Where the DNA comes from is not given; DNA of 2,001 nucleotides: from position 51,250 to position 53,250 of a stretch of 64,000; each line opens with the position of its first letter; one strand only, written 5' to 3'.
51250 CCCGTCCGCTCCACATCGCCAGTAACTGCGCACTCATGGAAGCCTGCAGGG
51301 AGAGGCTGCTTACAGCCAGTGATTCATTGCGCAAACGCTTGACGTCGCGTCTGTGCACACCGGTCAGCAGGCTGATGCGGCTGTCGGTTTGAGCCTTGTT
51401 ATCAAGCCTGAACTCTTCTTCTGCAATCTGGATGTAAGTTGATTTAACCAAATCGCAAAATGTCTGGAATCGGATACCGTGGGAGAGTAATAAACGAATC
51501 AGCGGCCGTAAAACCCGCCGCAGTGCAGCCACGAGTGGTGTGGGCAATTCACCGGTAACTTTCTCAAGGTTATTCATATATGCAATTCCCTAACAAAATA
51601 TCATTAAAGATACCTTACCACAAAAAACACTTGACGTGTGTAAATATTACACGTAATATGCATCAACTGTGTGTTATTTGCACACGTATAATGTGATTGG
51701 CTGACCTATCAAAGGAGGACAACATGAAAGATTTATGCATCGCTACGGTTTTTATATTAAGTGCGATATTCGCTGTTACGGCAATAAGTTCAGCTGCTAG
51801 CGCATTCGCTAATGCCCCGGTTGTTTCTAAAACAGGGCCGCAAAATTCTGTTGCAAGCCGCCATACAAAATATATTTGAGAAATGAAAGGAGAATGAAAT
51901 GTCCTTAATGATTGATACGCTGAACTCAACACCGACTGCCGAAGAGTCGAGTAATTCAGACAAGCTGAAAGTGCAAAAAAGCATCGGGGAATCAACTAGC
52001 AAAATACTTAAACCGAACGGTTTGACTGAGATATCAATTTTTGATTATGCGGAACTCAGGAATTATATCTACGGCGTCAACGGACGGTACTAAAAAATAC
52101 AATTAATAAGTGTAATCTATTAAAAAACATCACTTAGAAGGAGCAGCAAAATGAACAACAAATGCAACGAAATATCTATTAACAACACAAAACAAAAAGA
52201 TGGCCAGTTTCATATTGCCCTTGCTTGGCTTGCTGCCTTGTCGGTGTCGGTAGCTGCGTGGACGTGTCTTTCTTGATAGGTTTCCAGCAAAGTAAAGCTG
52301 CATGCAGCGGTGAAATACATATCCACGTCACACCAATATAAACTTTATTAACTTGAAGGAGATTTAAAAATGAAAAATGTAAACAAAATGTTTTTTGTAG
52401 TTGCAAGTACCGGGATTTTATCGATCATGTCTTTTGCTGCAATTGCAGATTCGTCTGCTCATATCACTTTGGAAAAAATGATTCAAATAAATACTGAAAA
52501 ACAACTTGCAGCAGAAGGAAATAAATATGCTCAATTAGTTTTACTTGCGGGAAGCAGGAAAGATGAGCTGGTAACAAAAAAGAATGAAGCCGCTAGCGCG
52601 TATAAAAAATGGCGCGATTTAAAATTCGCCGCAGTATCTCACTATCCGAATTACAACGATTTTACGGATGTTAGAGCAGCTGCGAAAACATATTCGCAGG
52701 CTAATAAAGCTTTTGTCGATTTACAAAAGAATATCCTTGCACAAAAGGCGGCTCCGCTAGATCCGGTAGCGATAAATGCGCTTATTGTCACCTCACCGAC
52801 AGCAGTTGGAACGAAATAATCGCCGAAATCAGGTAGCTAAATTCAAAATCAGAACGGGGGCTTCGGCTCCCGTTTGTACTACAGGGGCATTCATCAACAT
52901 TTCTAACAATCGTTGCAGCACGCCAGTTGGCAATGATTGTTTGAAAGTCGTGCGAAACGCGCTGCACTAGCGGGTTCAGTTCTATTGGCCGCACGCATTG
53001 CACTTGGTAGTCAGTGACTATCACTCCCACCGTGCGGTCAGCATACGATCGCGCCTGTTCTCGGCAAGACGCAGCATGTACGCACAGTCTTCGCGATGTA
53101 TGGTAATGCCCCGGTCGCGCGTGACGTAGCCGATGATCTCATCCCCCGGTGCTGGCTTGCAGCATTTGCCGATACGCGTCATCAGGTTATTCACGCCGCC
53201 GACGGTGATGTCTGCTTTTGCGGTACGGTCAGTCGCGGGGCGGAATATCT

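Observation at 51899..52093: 64-aa protein is a minimised paralogue of the secA-argJ cNMP-binding protein and keeps only its termini and one strand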

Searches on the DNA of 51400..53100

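Call 73: search_rna_families(source=window, start=51400, end=53100, threshold=evalue, max_evalue=1)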
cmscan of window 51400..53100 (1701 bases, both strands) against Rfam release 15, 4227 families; matches with E-value up to 1: 0.
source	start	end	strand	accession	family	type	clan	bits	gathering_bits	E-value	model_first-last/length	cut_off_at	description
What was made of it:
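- There is no Rfam match (call 73).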
